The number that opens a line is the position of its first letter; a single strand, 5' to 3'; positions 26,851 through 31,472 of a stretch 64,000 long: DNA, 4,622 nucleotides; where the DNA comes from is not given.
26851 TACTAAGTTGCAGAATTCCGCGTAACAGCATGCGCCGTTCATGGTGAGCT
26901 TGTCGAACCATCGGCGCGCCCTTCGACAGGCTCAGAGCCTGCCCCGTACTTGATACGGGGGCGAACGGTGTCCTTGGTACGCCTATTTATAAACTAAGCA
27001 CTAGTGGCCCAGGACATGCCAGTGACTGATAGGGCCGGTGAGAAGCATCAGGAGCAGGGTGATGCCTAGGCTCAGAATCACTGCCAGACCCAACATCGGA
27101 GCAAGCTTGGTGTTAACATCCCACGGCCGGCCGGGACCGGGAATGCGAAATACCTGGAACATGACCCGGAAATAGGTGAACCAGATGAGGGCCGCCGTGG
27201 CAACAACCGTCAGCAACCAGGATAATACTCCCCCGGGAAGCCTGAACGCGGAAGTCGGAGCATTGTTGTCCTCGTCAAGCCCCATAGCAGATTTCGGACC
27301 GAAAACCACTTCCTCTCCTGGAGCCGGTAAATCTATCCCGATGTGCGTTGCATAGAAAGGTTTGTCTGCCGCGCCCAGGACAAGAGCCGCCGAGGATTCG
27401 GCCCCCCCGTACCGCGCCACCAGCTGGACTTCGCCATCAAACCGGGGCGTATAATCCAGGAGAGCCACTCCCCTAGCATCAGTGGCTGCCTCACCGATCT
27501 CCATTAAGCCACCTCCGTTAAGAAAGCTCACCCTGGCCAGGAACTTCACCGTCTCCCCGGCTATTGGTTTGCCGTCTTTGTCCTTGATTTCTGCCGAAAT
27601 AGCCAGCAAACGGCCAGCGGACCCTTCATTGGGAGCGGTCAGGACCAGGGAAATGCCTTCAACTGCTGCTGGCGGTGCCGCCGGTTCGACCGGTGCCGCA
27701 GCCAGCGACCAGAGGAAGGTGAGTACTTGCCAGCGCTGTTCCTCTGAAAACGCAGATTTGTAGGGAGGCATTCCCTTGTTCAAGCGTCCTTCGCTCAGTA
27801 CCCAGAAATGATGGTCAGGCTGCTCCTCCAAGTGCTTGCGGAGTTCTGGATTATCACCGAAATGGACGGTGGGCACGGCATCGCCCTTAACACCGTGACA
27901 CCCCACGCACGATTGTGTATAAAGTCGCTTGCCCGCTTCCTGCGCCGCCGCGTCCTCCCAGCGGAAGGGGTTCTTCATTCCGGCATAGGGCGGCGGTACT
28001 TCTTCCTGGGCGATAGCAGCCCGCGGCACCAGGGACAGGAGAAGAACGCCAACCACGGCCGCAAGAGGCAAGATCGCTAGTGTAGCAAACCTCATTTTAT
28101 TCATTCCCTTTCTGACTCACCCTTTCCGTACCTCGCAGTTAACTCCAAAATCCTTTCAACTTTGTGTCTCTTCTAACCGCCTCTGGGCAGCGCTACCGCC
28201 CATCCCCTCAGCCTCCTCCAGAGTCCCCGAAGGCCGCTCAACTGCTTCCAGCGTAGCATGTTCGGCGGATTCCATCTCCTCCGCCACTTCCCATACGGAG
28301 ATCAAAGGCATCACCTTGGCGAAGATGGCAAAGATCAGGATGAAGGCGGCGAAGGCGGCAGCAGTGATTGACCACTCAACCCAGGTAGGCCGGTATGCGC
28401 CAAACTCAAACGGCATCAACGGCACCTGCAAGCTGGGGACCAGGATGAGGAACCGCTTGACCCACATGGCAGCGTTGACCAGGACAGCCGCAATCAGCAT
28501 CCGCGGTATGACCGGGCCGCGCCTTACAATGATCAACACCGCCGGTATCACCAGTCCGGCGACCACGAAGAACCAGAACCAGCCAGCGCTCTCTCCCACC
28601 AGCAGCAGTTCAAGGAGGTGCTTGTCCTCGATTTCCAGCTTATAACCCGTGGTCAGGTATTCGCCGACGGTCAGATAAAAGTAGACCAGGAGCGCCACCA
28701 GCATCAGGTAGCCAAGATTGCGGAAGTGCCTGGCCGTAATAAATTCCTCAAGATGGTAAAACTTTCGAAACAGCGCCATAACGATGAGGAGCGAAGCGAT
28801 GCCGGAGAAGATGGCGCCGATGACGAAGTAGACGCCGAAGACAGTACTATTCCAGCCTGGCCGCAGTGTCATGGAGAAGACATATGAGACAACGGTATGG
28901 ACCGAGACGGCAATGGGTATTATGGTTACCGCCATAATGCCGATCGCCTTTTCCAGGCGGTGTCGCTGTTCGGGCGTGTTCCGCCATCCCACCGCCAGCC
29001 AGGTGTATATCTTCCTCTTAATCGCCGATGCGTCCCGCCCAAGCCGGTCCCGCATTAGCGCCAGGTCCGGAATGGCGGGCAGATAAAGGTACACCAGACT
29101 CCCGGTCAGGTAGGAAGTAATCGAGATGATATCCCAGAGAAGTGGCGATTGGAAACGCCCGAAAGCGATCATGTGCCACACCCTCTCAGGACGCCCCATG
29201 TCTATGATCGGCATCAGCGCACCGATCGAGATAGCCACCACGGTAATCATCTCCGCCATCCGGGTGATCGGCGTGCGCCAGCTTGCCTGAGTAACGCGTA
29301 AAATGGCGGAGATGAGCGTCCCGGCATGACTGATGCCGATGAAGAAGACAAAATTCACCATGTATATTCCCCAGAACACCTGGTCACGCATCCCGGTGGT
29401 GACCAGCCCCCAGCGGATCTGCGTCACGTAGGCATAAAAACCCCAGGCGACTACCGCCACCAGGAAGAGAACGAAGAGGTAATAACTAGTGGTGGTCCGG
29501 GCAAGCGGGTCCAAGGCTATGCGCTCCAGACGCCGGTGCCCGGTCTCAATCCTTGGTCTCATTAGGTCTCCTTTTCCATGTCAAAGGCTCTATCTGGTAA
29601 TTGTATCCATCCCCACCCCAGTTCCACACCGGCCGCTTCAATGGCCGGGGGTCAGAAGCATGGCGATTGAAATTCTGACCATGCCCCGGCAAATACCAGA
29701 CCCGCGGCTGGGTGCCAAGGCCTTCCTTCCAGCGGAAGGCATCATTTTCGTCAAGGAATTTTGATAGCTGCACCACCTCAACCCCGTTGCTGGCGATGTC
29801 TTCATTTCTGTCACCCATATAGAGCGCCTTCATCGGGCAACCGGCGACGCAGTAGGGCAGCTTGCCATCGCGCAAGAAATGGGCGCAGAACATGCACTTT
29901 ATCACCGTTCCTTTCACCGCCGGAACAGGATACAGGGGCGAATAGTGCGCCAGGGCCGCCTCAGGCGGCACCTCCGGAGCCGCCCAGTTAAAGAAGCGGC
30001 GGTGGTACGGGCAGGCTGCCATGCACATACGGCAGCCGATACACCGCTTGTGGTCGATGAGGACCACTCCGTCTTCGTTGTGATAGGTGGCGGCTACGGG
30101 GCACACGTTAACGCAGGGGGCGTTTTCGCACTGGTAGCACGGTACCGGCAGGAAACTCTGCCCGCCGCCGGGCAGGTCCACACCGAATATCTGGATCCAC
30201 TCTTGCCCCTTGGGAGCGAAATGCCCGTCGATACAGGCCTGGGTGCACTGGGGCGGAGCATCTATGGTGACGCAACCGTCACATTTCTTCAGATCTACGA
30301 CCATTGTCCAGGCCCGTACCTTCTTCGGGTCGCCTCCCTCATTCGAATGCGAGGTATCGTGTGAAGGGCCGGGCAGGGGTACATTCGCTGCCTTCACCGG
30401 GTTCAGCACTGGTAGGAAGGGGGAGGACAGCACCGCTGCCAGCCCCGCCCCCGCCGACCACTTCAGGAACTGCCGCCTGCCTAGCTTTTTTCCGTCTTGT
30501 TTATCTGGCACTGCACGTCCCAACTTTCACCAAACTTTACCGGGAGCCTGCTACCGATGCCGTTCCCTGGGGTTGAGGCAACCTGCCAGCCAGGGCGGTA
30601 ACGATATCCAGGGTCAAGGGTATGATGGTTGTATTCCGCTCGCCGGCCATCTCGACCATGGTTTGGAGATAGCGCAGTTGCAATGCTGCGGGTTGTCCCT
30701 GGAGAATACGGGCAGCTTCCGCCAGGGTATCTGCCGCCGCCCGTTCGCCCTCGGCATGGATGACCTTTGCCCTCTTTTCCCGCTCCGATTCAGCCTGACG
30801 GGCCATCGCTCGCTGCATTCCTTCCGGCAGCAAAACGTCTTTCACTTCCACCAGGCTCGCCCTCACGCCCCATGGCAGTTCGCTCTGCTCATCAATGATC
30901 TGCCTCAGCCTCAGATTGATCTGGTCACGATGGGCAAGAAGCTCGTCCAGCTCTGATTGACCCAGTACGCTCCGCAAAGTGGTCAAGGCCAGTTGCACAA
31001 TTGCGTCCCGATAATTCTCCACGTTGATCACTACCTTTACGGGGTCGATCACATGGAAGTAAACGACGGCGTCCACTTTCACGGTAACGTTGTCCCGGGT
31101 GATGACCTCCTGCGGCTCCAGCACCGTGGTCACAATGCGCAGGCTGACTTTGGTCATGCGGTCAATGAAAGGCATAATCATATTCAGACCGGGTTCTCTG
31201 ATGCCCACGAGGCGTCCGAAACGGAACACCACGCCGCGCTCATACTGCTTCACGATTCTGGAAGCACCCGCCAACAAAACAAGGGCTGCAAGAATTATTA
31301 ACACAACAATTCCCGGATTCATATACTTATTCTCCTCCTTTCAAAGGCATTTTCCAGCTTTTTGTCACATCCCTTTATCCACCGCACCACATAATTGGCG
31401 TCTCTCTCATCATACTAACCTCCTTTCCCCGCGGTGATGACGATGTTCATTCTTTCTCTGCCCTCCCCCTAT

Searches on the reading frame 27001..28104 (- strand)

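Call 50: search_protein_families(library=pfam, proteins=[window:27001-28104:-], max_evalue=0.00001)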
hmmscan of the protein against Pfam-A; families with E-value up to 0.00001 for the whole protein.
window:27001-28104:- (367 aa): 2 families
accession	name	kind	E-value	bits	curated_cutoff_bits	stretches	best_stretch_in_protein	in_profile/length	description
PF13442.11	Cytochrome_CBB3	-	4.4e-12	46.6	27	1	54-131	2-68/68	Cytochrome C oxidase, cbb3-type, subunit III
PF00034.26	Cytochrom_C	-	2.8e-09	38.6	21.3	1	56-134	2-89/90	Cytochrome c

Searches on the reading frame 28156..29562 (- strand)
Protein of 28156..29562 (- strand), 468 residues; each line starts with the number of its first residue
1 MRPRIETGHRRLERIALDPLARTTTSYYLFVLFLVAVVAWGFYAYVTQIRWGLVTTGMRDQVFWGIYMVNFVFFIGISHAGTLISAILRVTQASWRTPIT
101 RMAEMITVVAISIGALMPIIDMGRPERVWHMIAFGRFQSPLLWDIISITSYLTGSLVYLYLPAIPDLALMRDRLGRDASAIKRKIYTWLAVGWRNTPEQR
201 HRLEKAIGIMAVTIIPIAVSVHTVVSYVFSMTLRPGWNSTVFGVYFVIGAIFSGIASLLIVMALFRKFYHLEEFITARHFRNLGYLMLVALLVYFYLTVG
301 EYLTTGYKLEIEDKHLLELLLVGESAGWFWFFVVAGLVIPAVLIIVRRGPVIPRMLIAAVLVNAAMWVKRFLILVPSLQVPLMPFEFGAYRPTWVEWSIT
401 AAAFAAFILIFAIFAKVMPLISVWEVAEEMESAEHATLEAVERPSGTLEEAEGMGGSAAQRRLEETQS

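Call 50: search_protein_families(library=pfam, proteins=[window:28156-29562:-], max_evalue=0.00001)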
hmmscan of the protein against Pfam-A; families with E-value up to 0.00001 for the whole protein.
window:28156-29562:- (468 aa): 1 family
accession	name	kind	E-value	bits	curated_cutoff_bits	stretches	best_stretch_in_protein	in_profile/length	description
PF03916.19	NrfD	-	5.9e-38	131.7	25.8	1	56-379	3-310/313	Polysulphide reductase, NrfD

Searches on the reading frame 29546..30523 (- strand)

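Call 50: search_protein_families(library=pfam, proteins=[window:29546-30523:-], max_evalue=0.00001)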
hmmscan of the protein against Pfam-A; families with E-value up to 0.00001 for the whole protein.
window:29546-30523:- (325 aa): 6 families
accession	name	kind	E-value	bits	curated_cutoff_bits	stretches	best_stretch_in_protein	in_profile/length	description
PF13247.11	Fer4_11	-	2.8e-20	72.8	26.2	1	123-182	4-65/100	4Fe-4S dicluster domain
PF13187.11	Fer4_9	-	8.2e-09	35.8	27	0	129-174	2-50/52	4Fe-4S dicluster domain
PF12838.12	Fer4_7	-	5.9e-08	33.5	27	0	129-173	2-50/52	4Fe-4S dicluster domain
PF13237.11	Fer4_10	-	1e-07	32.2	25.5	0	128-172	8-53/53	4Fe-4S dicluster domain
PF12837.12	Fer4_6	-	5.8e-06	26.5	25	1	153-174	1-22/24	4Fe-4S binding domain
PF12797.12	Fer4_2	-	8.2e-06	25.9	24.5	1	153-173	2-22/22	4Fe-4S binding domain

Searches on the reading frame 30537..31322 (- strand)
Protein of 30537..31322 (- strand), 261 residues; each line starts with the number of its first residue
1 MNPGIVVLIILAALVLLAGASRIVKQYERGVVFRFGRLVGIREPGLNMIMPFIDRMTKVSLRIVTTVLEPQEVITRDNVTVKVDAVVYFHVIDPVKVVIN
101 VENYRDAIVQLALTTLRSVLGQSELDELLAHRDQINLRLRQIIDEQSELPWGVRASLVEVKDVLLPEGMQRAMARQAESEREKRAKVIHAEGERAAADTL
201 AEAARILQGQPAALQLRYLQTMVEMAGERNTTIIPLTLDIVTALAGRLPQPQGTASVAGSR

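Call 50: search_protein_families(library=pfam, proteins=[window:30537-31322:-], max_evalue=0.00001)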
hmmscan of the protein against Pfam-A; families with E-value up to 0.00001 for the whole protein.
window:30537-31322:- (261 aa): 1 family
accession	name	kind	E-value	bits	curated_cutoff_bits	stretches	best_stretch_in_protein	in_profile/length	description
PF01145.31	Band_7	-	9.4e-38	130.4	23.6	1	23-193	2-175/176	SPFH domain / Band 7 family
